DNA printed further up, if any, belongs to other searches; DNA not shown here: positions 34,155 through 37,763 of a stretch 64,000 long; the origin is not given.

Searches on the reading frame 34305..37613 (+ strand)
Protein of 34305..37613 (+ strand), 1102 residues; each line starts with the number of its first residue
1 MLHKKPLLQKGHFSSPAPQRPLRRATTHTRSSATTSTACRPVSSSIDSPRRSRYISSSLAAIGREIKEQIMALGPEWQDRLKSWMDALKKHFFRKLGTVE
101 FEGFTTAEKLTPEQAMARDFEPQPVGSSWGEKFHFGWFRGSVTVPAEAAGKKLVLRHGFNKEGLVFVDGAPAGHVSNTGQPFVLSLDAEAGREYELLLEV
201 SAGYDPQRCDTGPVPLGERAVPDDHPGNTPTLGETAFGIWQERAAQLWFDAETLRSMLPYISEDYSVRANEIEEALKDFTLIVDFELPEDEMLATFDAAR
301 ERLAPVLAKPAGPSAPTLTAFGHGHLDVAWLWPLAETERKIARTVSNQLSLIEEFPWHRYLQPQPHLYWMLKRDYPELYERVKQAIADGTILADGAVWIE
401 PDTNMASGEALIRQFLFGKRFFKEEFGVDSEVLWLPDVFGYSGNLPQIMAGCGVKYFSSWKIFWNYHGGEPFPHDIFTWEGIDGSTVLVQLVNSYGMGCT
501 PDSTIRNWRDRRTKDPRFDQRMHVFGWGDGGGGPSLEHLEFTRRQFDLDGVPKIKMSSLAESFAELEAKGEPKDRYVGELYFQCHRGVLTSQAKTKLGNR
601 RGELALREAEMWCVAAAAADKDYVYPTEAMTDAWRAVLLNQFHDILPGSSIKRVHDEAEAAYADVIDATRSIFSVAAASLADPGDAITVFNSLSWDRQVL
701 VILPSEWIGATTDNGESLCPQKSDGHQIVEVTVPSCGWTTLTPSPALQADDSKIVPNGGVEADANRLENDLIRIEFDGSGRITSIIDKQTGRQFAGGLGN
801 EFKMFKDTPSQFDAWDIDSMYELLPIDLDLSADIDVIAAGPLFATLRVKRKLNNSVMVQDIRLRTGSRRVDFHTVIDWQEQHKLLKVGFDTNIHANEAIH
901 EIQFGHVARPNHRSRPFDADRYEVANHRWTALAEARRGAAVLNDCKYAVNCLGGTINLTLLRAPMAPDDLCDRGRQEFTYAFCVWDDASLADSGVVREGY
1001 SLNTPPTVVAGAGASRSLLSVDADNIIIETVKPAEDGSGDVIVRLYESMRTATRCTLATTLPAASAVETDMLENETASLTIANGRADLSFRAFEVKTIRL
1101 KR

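Call 66: search_protein_families(library=pfam, proteins=[window:34305-37613:+], max_evalue=0.00001)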
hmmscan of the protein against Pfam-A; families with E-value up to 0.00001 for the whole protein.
window:34305-37613:+ (1102 aa): 4 families
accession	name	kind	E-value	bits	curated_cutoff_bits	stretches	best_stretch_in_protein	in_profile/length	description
PF01074.27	Glyco_hydro_38N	-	5e-67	226.6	25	1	319-568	3-257/270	Glycosyl hydrolases family 38 N-terminal domain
PF07748.19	Glyco_hydro_38C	-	1.1e-54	186.2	25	1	767-968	1-204/206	Glycosyl hydrolases family 38 C-terminal domain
PF09261.16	Alpha-mann_mid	-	1.4e-27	96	31.1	1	584-679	2-95/96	Alpha mannosidase middle domain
PF17677.7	Glyco_hydro38C2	-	6.7e-15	55.4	22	1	1025-1098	1-72/72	Glycosyl hydrolases family 38 C-terminal beta sandwich domain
